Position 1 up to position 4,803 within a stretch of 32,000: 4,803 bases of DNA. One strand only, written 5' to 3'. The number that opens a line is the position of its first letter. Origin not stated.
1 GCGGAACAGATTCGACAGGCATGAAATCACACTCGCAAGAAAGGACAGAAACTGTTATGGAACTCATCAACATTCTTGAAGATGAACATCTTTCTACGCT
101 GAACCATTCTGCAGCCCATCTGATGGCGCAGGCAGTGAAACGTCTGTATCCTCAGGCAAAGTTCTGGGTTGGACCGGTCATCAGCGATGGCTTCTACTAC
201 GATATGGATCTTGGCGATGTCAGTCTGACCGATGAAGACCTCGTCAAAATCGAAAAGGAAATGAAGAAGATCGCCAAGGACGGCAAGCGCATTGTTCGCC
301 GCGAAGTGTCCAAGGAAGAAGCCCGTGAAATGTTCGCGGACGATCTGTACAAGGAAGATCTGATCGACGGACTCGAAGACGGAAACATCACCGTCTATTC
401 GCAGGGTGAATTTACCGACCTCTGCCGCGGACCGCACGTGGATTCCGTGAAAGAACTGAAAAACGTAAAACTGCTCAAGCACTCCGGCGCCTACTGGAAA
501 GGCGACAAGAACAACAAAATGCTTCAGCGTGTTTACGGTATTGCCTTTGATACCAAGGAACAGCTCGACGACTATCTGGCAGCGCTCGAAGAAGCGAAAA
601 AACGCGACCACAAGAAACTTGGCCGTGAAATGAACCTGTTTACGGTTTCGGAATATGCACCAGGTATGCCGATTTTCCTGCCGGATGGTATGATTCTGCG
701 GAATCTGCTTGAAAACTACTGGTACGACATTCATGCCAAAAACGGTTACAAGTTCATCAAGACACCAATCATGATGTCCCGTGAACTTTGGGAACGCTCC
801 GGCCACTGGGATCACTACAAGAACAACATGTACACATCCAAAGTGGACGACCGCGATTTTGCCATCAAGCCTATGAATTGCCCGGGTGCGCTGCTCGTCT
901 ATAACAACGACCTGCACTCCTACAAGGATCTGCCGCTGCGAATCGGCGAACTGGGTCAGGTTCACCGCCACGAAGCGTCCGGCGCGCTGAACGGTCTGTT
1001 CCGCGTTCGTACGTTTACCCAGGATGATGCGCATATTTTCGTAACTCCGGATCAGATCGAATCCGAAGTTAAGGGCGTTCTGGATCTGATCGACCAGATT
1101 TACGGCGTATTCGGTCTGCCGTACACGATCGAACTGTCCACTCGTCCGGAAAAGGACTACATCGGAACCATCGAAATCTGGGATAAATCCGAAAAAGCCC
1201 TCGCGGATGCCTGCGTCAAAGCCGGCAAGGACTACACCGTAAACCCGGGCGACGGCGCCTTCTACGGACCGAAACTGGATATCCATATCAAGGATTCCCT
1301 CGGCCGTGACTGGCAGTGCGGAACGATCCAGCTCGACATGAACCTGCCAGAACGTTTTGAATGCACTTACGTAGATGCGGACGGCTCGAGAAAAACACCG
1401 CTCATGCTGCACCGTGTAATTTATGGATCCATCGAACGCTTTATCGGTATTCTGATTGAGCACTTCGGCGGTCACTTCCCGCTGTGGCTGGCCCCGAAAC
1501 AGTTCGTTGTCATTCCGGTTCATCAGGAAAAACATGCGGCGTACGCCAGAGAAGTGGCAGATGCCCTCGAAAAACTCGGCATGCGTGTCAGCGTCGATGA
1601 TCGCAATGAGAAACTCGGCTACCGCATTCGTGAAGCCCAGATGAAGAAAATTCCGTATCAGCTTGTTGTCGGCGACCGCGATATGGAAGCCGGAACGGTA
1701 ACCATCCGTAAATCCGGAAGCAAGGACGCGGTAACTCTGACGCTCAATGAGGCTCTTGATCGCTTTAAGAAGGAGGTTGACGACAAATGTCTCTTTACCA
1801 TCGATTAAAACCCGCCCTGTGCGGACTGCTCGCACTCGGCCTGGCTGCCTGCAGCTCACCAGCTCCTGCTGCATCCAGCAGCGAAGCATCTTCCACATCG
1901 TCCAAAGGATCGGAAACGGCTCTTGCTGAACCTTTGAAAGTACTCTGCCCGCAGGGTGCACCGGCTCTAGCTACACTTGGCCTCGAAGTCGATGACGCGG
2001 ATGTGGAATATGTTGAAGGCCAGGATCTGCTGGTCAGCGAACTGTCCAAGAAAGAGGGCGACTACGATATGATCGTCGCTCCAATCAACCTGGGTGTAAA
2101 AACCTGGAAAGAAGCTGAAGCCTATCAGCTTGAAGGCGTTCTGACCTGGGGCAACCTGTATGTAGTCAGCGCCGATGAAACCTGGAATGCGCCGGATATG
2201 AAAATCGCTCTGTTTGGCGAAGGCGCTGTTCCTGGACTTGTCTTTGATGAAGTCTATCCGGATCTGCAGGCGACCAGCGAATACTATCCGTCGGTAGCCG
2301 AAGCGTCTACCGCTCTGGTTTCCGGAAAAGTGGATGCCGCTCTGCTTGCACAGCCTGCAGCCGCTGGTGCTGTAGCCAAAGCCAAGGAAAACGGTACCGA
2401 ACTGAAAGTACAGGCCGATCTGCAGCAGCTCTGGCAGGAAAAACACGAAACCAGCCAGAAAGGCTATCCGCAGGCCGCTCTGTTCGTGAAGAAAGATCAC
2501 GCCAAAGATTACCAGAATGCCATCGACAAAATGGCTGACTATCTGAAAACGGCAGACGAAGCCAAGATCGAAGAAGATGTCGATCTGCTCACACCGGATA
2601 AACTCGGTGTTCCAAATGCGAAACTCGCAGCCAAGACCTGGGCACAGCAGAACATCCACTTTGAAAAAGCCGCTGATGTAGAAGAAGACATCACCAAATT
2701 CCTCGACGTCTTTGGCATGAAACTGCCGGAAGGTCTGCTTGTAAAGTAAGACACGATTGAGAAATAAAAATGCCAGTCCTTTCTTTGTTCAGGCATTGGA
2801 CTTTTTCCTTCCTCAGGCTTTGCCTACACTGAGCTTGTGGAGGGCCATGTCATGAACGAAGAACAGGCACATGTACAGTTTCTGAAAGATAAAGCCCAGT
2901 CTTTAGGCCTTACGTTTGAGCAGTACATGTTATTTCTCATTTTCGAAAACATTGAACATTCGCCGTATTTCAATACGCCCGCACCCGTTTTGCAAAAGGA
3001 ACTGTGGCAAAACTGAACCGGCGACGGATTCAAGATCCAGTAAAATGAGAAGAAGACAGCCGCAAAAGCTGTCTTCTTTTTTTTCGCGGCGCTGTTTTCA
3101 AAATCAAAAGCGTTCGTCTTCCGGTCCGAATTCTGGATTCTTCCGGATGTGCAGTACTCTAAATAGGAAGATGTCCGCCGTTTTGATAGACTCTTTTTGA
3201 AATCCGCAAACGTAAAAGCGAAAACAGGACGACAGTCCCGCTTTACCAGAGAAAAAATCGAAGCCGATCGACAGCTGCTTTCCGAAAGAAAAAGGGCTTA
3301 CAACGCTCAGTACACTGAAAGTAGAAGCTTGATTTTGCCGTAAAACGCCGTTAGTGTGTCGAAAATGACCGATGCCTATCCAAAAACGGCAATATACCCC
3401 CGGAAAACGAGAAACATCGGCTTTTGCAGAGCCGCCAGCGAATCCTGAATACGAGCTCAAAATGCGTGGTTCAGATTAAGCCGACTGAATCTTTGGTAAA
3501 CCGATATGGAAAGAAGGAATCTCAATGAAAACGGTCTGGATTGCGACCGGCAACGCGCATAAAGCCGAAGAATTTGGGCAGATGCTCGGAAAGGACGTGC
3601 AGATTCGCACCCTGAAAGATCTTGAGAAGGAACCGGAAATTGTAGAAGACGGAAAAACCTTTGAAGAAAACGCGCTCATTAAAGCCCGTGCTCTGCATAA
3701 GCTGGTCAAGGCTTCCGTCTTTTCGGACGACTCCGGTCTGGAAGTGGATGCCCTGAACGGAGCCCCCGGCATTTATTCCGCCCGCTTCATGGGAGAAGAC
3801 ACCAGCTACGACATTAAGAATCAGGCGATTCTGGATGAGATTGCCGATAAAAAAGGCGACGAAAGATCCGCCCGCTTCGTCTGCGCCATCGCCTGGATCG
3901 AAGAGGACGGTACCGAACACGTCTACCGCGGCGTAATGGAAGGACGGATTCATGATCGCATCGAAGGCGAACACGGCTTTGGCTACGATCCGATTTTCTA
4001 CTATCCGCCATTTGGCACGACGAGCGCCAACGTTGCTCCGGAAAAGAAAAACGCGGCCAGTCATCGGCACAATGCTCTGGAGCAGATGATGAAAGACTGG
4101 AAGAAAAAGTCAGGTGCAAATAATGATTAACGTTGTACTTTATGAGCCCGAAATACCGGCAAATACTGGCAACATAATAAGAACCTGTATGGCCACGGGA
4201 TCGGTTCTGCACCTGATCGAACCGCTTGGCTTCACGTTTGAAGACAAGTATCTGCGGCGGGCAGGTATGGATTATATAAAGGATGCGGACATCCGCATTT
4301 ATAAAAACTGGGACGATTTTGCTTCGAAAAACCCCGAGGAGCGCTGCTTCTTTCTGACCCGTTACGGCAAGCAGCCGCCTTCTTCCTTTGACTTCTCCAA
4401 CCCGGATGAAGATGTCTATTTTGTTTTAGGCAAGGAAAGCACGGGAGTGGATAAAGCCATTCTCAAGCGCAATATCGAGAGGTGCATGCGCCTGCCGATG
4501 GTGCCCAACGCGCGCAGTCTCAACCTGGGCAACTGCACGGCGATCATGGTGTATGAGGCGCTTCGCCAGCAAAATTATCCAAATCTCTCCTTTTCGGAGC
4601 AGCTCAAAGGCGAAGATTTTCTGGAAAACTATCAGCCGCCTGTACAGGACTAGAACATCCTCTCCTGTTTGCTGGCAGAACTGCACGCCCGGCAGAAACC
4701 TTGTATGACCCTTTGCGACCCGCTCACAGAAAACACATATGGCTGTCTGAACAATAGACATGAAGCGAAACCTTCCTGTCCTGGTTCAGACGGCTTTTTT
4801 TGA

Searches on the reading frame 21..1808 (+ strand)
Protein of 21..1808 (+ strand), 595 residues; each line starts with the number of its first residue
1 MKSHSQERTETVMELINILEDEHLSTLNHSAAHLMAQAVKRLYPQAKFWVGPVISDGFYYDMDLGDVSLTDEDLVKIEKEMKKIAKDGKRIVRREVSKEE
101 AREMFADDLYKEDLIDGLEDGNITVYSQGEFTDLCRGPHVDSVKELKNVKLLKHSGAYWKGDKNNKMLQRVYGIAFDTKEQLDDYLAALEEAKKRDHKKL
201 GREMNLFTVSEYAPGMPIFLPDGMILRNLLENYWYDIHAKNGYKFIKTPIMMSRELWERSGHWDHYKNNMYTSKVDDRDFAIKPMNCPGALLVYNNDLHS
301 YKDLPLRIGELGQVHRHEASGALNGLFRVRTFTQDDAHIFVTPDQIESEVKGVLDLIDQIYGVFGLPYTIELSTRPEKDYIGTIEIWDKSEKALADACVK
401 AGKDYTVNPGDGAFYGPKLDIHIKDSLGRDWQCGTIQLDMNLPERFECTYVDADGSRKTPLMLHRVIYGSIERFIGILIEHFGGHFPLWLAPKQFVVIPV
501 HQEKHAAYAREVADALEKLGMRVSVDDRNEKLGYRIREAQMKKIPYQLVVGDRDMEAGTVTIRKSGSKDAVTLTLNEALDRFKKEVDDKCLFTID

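Call 8: search_protein_families(library=pfam, proteins=[window:21-1808:+], max_evalue=0.001)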
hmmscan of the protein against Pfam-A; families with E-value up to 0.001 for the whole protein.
window:21-1808:+ (595 aa): 3 families
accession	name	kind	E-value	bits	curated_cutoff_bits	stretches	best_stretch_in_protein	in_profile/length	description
PF00587.30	tRNA-synt_2b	-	2.7e-47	161.6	29.3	1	274-482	4-179/179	tRNA synthetase class II core domain (G, H, P, S and T)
PF03129.25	HGTP_anticodon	-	4.7e-26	91.2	21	1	494-584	1-93/94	Anticodon binding domain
PF07973.19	tRNA_SAD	-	5e-16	58.8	24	1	123-172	1-44/44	Threonyl and Alanyl tRNA synthetase second additional domain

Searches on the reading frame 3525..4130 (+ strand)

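Call 8: search_protein_families(library=pfam, proteins=[window:3525-4130:+], max_evalue=0.001)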
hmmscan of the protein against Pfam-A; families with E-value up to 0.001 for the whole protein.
window:3525-4130:+ (201 aa): 1 family
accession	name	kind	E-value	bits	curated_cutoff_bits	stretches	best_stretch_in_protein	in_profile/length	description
PF01725.21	Ham1p_like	-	2.4e-63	213.8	22.5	1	4-190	1-185/186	Ham1 family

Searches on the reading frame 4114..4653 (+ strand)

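Call 8: search_protein_families(library=pfam, proteins=[window:4114-4653:+], max_evalue=0.001)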
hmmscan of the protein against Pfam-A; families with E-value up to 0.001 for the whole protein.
window:4114-4653:+ (179 aa): 1 family
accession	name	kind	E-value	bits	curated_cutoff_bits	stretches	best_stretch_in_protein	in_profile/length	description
PF00588.24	SpoU_methylase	-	8.2e-30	104.2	29.7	1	5-147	2-142/142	SpoU rRNA Methylase family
